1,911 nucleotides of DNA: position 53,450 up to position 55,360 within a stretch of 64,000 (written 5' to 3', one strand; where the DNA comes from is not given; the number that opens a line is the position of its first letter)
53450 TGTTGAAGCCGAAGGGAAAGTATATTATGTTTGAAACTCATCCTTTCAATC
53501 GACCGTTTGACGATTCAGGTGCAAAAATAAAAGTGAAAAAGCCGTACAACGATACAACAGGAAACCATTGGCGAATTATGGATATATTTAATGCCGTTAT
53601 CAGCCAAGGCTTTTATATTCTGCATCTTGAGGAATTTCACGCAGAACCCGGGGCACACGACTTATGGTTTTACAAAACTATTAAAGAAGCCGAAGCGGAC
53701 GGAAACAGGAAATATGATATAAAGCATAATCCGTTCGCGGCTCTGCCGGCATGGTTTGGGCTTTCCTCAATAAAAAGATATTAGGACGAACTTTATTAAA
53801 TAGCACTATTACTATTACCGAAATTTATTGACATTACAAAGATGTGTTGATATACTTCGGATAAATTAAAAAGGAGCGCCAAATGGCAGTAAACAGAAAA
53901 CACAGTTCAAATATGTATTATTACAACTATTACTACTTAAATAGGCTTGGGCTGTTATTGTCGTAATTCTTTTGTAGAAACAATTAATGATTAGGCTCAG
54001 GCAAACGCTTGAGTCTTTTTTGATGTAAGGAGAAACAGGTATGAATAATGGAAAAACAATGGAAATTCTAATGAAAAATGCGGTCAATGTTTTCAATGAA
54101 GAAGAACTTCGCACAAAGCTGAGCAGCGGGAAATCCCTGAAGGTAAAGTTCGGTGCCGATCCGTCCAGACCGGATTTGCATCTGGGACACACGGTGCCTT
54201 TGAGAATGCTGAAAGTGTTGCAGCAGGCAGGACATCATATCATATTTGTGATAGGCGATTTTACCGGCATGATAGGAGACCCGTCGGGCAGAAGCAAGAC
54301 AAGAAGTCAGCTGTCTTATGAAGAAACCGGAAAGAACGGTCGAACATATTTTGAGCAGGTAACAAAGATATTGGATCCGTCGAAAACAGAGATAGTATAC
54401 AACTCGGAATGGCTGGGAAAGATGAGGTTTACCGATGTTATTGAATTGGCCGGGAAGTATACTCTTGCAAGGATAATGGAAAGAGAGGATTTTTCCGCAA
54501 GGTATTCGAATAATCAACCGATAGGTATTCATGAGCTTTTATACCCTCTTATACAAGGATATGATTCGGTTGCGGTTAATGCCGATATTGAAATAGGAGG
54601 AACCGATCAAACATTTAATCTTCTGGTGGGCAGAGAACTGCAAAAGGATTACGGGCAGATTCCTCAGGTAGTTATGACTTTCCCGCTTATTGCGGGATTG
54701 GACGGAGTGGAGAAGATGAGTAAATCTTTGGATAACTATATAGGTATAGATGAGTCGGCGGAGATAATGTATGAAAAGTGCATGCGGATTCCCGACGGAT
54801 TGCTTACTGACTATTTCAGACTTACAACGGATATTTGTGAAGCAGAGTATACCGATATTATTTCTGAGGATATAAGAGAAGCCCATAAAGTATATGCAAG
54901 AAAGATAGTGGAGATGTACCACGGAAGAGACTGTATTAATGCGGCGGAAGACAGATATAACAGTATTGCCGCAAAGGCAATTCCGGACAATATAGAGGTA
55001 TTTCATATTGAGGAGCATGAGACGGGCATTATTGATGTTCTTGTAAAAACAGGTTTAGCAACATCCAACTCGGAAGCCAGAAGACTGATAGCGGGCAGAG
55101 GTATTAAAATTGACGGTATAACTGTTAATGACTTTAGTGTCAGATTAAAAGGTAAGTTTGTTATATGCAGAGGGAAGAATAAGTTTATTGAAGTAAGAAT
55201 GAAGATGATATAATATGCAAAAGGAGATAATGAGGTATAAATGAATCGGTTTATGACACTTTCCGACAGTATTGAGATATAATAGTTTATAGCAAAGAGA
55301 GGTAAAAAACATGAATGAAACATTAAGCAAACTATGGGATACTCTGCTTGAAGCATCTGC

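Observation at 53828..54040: Tyrosine-codon leader peptide + terminator upstream of tyrS: ribosome-mediated attenuation instead of a T-box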

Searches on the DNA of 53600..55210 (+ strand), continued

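Call 70: search_with_rna_model(model_id=R1, sources=[window, L001, L083, L161, L162, L164, L167, L168, L169, L170, L172, L174, L176, L178], max_evalue=0.001, make_alignment=true)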
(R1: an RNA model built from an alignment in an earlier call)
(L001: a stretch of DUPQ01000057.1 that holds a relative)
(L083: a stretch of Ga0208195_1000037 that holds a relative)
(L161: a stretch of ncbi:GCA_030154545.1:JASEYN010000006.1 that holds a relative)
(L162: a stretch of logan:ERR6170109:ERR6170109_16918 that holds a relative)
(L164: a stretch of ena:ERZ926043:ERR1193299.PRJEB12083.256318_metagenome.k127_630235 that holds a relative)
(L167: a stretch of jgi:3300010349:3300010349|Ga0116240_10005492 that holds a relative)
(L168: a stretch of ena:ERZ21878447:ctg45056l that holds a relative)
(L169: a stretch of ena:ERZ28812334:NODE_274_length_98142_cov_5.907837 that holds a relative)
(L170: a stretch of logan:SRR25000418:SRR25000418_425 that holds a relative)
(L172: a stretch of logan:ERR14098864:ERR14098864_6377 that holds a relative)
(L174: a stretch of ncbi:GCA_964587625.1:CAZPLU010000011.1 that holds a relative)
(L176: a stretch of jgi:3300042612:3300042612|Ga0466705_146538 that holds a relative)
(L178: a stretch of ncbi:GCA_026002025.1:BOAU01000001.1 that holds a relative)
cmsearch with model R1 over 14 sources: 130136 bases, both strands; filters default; matches with E-value up to 0.001: 14.
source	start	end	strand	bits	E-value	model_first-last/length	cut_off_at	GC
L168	1815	1988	+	186.9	4.7e-35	1-174/174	no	0.39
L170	1814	1987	+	185.4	9.2e-35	1-174/174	no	0.36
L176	1813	1987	+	175.6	8.3e-33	1-174/174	no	0.38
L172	1815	1987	+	169.7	1.2e-31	1-174/174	no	0.4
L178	1821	1993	+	157.6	3.2e-29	1-174/174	no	0.43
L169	1813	1982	+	151.8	4.7e-28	1-174/174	no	0.39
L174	1830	1991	+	127.3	3.5e-23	1-174/174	no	0.43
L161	1826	1992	+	44.5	1.1e-06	1-174/174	no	0.33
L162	1860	2025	+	42.5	2.9e-06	1-174/174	no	0.33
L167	1878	2042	+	40.5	7.1e-06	1-174/174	no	0.28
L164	1827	1991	+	38.3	2e-05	1-174/174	no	0.3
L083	1823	1990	+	32.8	0.00024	1-174/174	no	0.34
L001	2822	2989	+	30.8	0.00061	1-174/174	no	0.33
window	53863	54030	+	30.6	0.00067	1-174/174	no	0.33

Alignment A6: 14 matches aligned to the model, 192 columns, each read 5' to 3' on its own strand. Consensus structure (alignment columns), stored with it:
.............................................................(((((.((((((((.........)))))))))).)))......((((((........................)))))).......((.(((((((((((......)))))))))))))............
